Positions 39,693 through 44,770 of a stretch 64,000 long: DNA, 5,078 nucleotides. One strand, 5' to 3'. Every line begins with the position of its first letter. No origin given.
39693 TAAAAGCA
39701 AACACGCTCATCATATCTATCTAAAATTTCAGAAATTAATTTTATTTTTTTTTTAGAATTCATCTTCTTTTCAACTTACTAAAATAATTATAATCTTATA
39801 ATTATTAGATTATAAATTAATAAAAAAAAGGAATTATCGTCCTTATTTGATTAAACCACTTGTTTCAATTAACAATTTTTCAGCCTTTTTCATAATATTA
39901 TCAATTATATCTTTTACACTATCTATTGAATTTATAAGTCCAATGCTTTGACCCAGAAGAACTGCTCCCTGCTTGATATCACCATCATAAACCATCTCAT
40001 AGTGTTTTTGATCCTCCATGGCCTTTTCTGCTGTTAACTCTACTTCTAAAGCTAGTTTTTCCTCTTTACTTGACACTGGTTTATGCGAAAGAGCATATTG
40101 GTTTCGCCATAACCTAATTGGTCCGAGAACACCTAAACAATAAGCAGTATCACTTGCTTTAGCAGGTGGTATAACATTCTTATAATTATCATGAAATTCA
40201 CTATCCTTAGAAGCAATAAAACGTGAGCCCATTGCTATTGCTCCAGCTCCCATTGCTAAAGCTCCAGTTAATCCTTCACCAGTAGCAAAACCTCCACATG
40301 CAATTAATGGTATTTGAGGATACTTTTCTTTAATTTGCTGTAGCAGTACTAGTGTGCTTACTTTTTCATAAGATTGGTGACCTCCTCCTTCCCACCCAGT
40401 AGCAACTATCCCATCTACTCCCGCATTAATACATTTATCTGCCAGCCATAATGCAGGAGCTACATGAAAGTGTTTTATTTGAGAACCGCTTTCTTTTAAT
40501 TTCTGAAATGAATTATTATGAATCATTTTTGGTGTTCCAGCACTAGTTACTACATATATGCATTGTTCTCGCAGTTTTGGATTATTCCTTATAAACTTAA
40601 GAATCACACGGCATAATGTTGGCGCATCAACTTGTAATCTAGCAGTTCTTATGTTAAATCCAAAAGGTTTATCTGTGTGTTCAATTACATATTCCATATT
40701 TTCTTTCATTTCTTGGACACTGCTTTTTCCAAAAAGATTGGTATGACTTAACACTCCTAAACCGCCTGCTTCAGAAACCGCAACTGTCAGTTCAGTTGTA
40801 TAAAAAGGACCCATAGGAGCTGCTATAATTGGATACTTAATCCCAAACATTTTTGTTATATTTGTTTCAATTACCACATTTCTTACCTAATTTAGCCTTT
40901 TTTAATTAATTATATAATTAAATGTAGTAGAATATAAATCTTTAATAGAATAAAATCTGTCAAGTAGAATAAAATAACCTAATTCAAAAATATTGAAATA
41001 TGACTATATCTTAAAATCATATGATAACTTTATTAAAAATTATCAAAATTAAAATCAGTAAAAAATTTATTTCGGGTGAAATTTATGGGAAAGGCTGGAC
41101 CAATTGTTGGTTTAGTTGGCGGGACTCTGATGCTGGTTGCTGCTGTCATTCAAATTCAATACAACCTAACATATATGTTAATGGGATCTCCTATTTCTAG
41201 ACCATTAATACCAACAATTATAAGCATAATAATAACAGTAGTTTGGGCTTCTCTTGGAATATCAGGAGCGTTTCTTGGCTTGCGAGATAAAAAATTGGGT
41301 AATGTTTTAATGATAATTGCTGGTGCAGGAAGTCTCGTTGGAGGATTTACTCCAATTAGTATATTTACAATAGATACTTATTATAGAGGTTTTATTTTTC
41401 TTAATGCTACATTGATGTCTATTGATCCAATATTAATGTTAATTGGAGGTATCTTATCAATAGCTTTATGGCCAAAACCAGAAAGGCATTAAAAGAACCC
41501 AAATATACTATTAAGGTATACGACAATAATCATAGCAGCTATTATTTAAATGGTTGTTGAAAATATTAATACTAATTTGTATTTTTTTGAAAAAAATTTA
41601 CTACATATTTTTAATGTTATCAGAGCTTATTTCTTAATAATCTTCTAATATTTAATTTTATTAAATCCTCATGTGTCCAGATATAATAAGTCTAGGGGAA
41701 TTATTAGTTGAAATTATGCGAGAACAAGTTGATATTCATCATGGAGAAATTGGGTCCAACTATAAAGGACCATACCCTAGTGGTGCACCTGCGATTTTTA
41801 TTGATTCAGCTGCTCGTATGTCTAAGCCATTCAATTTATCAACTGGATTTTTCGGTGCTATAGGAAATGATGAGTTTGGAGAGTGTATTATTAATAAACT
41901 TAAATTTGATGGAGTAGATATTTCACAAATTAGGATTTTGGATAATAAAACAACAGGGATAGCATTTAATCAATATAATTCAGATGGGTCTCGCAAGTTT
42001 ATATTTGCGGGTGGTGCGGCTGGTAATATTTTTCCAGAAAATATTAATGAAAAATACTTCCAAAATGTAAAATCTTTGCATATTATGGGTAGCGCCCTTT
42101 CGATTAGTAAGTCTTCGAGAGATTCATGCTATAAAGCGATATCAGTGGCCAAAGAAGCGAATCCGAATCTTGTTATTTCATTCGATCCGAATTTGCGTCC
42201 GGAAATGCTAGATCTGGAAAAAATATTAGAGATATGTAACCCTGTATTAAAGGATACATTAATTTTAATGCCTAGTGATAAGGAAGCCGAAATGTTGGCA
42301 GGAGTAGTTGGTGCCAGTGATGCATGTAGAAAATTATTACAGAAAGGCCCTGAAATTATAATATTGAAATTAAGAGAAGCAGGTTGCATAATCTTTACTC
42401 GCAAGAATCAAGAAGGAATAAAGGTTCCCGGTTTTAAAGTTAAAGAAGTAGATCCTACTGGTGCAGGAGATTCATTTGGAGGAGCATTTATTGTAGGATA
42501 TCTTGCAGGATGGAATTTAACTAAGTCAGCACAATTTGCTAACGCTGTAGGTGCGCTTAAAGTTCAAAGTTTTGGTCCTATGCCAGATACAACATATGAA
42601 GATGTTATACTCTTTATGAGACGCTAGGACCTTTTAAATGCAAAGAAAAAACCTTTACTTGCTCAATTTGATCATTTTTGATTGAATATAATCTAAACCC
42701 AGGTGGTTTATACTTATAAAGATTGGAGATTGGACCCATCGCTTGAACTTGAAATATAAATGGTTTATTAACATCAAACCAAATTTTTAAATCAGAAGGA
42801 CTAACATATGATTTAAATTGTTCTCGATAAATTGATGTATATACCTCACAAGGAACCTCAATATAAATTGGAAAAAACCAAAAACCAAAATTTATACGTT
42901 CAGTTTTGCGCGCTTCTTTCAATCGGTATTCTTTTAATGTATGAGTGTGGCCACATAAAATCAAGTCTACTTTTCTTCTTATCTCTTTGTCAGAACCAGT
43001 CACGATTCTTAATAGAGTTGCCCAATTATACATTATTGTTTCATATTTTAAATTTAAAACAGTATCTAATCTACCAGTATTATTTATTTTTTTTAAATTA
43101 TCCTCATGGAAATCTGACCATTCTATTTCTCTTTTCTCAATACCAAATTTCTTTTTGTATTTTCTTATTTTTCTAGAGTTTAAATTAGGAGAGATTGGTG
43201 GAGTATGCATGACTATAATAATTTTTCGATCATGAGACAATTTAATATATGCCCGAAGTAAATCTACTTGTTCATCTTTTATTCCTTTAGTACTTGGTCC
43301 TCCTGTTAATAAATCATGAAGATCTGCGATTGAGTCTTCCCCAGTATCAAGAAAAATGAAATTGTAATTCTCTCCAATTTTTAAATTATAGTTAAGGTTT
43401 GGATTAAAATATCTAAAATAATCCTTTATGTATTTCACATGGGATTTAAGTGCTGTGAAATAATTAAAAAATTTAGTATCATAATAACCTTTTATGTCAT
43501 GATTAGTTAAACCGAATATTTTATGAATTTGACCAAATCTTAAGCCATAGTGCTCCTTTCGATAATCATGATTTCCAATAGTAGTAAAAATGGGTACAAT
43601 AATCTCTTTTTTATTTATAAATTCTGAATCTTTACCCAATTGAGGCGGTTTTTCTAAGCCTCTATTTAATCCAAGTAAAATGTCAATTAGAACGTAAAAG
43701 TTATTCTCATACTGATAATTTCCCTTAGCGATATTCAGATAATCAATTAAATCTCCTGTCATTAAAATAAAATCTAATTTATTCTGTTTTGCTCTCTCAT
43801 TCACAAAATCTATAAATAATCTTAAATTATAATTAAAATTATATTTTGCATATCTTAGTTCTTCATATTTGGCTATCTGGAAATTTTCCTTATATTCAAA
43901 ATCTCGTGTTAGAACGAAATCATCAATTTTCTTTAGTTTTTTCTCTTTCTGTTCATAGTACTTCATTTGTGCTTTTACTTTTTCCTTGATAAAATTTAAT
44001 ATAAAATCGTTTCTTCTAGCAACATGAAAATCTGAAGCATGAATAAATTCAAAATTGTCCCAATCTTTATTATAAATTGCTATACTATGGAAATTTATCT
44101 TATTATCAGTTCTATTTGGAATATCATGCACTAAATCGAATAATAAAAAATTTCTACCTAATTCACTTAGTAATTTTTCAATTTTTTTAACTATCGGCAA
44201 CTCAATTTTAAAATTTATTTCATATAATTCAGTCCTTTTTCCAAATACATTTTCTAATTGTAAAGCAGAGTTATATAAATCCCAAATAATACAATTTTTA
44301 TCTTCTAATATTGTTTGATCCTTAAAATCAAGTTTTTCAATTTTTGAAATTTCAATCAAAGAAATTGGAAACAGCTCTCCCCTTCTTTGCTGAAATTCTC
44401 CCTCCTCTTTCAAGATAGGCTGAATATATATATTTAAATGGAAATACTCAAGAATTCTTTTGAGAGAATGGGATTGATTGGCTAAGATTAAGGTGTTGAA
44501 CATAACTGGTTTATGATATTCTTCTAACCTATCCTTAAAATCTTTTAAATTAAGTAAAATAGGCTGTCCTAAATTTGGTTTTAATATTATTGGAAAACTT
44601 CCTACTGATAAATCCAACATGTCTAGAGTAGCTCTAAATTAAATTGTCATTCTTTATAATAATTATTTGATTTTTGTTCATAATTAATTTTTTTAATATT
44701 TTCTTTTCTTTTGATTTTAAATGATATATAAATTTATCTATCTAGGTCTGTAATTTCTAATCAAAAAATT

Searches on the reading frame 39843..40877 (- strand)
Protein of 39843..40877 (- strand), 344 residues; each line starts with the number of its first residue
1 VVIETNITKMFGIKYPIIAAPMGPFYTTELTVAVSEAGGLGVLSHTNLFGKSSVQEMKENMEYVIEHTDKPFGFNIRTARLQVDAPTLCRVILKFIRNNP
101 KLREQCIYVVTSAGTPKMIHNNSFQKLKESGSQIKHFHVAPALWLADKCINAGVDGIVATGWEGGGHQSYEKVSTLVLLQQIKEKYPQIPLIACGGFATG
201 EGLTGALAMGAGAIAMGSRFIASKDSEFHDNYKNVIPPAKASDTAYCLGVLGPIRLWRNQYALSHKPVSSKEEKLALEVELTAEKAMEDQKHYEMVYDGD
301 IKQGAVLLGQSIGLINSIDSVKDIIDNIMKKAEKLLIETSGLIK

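Call 52: search_protein_families(library=pfam, proteins=[window:39843-40877:-], max_evalue=0.001)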
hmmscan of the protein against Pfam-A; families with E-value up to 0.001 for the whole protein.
window:39843-40877:- (344 aa): 3 families
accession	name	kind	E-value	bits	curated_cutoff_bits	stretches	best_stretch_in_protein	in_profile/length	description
PF03060.21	NMO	-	3.7e-42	145.3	28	1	6-329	3-329/331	Nitronate monooxygenase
PF00478.31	IMPDH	-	7.3e-09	35.5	25.6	1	3-217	23-173/345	IMP dehydrogenase / GMP reductase domain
PF01070.24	FMN_dh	-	7.8e-09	35.5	24.9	1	146-221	232-306/350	FMN-dependent dehydrogenase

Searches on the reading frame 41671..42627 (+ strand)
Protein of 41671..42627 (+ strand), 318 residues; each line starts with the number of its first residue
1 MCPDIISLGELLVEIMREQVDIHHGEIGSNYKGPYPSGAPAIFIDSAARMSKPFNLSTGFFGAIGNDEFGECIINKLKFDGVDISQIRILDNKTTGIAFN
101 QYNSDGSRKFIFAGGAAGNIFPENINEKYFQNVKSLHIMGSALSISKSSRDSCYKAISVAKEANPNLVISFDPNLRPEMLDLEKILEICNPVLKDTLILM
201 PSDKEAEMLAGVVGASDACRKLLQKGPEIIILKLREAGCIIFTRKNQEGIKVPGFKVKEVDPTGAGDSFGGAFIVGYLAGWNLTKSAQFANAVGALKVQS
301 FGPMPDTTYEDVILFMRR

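Call 52: search_protein_families(library=pfam, proteins=[window:41671-42627:+], max_evalue=0.001)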
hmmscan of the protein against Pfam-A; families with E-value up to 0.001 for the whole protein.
window:41671-42627:+ (318 aa): 1 family
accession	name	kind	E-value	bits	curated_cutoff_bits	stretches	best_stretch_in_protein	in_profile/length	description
PF00294.29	PfkB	-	1.1e-47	163.3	25.8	1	47-304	46-296/302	pfkB family carbohydrate kinase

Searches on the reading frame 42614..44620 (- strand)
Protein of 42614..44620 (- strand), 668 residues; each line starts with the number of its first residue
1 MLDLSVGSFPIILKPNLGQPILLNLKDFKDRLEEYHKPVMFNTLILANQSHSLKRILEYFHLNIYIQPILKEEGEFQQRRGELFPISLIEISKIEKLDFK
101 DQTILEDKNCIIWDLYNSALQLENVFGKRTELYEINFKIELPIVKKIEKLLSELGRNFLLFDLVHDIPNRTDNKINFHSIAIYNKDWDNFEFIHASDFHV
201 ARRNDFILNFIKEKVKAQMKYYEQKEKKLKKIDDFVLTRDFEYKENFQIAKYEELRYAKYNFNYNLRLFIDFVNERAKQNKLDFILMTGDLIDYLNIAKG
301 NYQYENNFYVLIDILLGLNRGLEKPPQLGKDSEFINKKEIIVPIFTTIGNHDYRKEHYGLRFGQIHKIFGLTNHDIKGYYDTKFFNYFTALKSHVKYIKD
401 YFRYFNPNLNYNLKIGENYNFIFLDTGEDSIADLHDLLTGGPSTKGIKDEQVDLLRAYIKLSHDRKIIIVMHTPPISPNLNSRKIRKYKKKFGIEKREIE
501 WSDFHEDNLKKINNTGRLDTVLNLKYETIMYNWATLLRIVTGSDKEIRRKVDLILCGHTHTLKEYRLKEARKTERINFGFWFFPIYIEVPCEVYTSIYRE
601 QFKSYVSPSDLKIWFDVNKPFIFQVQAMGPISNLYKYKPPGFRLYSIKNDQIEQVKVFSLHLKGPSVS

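Call 52: search_protein_families(library=pfam, proteins=[window:42614-44620:-], max_evalue=0.001)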
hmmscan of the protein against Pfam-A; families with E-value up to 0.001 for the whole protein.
window:42614-44620:- (668 aa): 1 family
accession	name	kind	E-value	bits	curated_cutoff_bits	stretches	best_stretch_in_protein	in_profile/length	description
PF00149.33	Metallophos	-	1.6e-11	45.5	21.5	1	192-561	3-190/191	Calcineurin-like phosphoesterase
